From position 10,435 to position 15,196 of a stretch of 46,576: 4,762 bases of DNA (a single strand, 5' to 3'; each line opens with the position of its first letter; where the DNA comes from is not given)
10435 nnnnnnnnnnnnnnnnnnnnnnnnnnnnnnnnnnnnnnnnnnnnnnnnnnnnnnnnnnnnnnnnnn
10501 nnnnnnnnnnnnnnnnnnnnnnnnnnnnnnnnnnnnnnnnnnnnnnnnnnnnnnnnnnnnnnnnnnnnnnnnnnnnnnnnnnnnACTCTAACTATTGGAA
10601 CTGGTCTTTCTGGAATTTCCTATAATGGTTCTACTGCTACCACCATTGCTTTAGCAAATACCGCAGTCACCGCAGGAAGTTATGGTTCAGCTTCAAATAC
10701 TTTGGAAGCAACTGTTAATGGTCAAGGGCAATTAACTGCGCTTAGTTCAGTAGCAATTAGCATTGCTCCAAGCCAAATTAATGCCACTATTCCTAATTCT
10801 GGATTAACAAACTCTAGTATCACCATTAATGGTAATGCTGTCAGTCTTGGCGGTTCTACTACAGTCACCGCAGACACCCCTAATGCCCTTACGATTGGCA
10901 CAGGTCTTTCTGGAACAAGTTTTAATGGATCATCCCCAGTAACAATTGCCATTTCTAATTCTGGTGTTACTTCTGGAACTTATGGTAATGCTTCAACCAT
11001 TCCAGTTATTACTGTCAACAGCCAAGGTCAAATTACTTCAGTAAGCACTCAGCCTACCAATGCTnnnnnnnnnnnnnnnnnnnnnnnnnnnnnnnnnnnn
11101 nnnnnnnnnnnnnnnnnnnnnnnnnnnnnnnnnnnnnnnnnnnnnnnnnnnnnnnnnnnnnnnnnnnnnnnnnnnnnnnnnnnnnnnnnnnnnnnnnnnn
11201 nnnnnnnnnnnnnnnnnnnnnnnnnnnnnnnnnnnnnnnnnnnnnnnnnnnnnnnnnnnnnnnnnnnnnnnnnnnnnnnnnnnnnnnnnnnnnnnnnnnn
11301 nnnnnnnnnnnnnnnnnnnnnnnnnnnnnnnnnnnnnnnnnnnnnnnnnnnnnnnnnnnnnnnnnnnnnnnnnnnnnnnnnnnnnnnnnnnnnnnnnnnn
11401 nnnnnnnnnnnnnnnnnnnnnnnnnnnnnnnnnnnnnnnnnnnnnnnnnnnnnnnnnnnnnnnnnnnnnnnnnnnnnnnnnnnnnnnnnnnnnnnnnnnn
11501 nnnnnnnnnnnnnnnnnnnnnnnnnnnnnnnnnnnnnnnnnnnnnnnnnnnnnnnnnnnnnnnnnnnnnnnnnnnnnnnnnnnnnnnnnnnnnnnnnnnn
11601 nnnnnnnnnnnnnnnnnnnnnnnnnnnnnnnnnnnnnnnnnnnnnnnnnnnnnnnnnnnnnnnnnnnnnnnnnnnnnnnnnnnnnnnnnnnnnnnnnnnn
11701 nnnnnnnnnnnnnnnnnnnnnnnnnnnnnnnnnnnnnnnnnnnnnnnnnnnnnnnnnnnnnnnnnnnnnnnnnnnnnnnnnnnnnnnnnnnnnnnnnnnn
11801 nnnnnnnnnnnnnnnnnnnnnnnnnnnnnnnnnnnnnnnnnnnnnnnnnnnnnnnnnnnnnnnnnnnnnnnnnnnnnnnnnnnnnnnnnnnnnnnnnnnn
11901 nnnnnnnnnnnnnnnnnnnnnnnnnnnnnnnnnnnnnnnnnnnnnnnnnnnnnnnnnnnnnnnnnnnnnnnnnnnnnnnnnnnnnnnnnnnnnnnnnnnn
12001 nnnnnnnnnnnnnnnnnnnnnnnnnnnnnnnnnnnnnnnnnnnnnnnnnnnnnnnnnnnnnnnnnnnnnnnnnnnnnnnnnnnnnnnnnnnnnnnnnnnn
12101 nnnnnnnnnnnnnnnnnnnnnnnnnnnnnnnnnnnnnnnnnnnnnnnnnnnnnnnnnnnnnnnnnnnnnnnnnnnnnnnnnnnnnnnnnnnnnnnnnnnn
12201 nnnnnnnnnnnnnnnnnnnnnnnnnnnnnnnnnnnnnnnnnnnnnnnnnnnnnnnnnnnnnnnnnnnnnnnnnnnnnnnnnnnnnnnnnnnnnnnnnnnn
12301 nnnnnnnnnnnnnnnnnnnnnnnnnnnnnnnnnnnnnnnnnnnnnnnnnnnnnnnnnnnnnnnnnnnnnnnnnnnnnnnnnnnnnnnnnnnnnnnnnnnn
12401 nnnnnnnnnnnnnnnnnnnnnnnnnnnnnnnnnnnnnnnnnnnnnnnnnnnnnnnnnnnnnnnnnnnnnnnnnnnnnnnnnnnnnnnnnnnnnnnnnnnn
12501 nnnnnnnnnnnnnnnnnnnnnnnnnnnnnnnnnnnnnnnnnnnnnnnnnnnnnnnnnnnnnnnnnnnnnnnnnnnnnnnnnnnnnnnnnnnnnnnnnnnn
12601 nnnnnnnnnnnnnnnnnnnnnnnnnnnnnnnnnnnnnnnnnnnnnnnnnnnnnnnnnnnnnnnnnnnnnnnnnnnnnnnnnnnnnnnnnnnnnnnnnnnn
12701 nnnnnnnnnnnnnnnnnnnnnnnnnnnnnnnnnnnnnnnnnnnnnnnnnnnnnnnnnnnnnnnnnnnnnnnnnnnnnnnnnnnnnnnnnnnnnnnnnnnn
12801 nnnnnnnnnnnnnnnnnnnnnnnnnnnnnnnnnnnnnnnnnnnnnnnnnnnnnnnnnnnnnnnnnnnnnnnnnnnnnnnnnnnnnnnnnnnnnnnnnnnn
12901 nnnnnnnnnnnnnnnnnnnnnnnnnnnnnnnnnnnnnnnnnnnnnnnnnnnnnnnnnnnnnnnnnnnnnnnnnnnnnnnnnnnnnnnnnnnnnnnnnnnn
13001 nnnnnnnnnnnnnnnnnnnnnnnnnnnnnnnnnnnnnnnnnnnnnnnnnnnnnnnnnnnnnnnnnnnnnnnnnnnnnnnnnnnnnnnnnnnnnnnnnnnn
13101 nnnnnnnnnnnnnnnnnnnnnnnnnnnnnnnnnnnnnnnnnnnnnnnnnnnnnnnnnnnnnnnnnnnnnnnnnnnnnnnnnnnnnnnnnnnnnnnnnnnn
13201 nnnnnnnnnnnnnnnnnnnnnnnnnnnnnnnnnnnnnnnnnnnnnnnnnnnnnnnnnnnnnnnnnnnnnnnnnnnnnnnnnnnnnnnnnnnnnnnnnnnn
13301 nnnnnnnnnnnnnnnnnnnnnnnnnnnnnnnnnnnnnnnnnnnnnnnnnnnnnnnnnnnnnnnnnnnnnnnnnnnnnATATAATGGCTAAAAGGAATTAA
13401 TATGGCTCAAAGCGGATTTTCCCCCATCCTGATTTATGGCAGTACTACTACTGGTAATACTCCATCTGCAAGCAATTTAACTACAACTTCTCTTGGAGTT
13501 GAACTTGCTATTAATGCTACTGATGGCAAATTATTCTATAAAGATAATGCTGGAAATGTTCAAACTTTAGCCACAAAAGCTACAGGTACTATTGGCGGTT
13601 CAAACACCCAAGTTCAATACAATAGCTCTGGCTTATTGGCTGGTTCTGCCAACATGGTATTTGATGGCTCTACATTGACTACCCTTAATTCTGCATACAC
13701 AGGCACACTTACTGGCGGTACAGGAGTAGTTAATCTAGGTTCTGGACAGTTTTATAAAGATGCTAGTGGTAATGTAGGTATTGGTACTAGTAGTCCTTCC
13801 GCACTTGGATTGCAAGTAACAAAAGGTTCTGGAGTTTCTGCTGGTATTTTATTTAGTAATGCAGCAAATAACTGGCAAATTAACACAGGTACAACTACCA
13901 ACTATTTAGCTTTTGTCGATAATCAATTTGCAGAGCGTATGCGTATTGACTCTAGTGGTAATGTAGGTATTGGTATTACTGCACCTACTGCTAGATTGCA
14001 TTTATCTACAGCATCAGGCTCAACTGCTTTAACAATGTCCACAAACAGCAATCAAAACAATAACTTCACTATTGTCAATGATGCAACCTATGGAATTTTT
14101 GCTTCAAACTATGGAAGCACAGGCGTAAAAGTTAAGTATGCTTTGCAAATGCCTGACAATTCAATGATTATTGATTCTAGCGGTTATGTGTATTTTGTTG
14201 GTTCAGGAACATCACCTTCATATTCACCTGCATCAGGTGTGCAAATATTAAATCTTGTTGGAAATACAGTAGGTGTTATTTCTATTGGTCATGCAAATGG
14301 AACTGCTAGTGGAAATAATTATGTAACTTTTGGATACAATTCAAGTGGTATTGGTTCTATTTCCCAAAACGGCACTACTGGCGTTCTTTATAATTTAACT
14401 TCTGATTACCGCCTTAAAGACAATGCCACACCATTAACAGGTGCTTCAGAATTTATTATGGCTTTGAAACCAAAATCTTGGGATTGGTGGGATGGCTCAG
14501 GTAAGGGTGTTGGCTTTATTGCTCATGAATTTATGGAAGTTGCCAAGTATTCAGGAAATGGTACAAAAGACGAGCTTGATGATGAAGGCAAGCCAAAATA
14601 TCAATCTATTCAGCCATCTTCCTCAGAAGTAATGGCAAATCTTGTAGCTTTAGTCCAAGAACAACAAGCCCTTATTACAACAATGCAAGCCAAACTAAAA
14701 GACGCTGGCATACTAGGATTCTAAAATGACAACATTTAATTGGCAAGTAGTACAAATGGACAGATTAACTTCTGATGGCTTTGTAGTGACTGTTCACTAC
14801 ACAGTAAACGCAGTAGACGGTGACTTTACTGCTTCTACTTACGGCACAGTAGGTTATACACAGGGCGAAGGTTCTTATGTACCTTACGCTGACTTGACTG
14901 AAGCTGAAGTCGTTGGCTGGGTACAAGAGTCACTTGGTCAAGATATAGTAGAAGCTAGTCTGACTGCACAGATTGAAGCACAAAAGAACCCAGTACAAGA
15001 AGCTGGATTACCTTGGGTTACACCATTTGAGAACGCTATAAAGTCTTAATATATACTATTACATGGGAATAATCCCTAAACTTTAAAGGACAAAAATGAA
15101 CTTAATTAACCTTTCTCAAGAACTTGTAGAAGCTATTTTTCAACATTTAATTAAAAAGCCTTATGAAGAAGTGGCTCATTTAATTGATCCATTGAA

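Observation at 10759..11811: Fibre repeat modules identical in protein but scrambled at synonymous sites (38 of 63 codons differ, with no amino-acid change)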

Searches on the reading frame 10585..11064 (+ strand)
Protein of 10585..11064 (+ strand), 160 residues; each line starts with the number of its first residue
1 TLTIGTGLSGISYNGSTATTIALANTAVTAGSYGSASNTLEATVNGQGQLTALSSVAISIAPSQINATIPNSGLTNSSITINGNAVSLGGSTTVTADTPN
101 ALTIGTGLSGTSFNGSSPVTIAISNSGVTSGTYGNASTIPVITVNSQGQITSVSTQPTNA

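Call 48: predict_structure(alignment_id=A1)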
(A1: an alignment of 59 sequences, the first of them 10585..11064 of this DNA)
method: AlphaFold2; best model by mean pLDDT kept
length: 160 residues; sequences in the alignment: 59
mean_pLDDT: 69.6   pTM: 0.29
mean pLDDT of the five models: 69.6, 68.6, 68.3, 67.5, 61.0
residues with pLDDT >= 90: 22; 70-90: 53; 50-70: 67; < 50: 18
segments of 3 or more residues with pLDDT < 50: 1-3, 25-27, 130-135
pLDDT, mean of each block of 10 residues (from residue 1): 51 54 54 64 90 86 73 80 80 68 61 64 55 59 94 79
secondary structure, 60 per line:
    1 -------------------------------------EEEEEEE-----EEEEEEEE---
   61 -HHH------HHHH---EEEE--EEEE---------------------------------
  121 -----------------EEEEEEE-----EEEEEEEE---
elements in order: E38-44 E50-57 H71-74 E78-81 E84-87 E138-144 E150-157

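Call 52: fold_search(model_id=the predicted structure, library=pdb)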
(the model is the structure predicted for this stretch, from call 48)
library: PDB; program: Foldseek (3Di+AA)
matches with E <= 10: 45; with E <= 0.001: 0
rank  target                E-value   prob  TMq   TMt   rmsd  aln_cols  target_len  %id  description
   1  8yt8_D                1.9e+00  0.02  0.12  0.08  20.7       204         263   11  Cryo-EM structure of the dystrophin glycoprotein complex (released 2024-12-11)
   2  7rj5_E                3.6e+00  0.33  0.12  0.20   1.6        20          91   30  The structure of BAM in complex with EspP at 7 Angstrom resolution (released 2021-12-22)
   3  9c3c_d                3.8e+00  0.02  0.13  0.08  20.0       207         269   11  Cryo-EM structure of native dystrophin-glycoprotein complex (DGC) (released 2024-10-23)
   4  2kxx_MODEL_1_A        4.1e+00  0.69  0.13  0.22   0.9        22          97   27  NMR Structure of Escherichia coli BamE, a Lipoprotein Component of the beta-Barrel Assembly Machinery Complex (released 2011-01-12)
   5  3plx_B                4.3e+00  0.66  0.13  0.20   1.6        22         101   14  The crystal structure of aspartate alpha-decarboxylase from Campylobacter jejuni subsp. jejuni NCTC 11168 (released 2010-12-08)
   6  5na8_A                4.9e+00  0.57  0.13  0.03   1.2        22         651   18  Structure of DPP III from Bacteroides thetaiotaomicron in closed form (released 2017-11-15)
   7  5jhf_B                4.9e+00  0.44  0.12  0.14   2.1        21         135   14  Crystal structure of Atg13(17BR)-Atg13(17LR)-Atg17-Atg29-Atg31 complex (released 2016-08-03)
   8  9uvr_A                4.9e+00  0.35  0.11  0.05   2.9        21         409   24  Crystal structure of SSA1632 from Streptococcus sanguinis (released 2026-01-21)
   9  7zdz_B                4.9e+00  0.08  0.12  0.06   3.4        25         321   16  Cryo-EM structure of the human inward-rectifier potassium 2.1 channel (Kir2.1) (released 2022-09-28)
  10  5jhf_E                5.2e+00  0.41  0.12  0.15   2.1        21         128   14  Crystal structure of Atg13(17BR)-Atg13(17LR)-Atg17-Atg29-Atg31 complex (released 2016-08-03)
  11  5d0q_E                5.5e+00  0.44  0.11  0.19   1.4        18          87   33  BamACDE complex, outer membrane beta-barrel assembly machinery (BAM) complex (released 2016-03-09)
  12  8bvq_E                5.5e+00  0.30  0.12  0.21   2.2        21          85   28  E. coli BAM complex (BamABCDE) bound to darobactin B (released 2023-05-24)
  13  7ttc_E                5.9e+00  0.47  0.11  0.19   1.5        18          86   33  BamABCDE bound to substrate EspP (released 2022-03-30)
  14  3nec_B                6.2e+00  0.18  0.12  0.12   1.7        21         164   19  Crystal Structure of Toxoplasma gondii Profilin (released 2010-09-29)
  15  9c3c_g                6.2e+00  0.01  0.12  0.08  18.7       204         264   12  Cryo-EM structure of native dystrophin-glycoprotein complex (DGC) (released 2024-10-23)
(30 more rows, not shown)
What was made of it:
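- On Phage tail fibre: Foldseek against the PDB found nothing at E<=0.001 (calls 48, 52).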

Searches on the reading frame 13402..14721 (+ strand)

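Call 29: search_protein_families(library=pfam, proteins=[window:13402-14721:+], max_evalue=0.01)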
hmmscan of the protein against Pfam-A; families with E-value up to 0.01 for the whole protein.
window:13402-14721:+ (440 aa): 1 family
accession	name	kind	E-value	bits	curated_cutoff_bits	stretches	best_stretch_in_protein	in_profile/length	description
PF13884.11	Peptidase_S74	-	5.6e-09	36.6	22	1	334-381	1-53/58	Chaperone of endosialidase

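Call 30: search_protein_families(library=phrogs, proteins=[window:13402-14721:+], max_evalue=0.001)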
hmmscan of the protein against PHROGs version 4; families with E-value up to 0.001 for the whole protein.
window:13402-14721:+ (440 aa): 6 families
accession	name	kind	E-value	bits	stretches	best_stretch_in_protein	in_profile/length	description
phrog_18345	-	tail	6.5e-27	95.2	2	251-432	773-950/956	tail fiber protein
phrog_19195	-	head and packaging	2.1e-20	73.1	1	211-396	1169-1351/1425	virion structural protein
phrog_9942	-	tail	3.6e-17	62.7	2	309-433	898-1042/1178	tail fiber protein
phrog_1980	-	tail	3.1e-16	60.7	1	51-434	102-432/449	tail fiber protein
phrog_22896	-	tail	4.6e-13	49.3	1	259-420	653-796/808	tail protein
phrog_5668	-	tail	1.2e-08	34.2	1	62-433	1173-1559/1567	tail fiber protein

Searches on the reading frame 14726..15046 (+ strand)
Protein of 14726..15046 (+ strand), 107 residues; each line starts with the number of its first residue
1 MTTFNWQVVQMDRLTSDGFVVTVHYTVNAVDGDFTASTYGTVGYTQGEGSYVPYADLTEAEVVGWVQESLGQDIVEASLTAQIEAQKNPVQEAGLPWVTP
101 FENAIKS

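Call 66: search_protein_families(library=pfam, proteins=[window:14726-15046:+], max_evalue=0.001)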
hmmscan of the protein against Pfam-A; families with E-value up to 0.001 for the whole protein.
window:14726-15046:+ (107 aa): 1 family
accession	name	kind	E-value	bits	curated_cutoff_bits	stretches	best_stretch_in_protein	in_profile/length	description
PF25590.1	DUF7936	-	2.7e-30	105.5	27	1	1-97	1-103/103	Domain of unknown function (DUF7936)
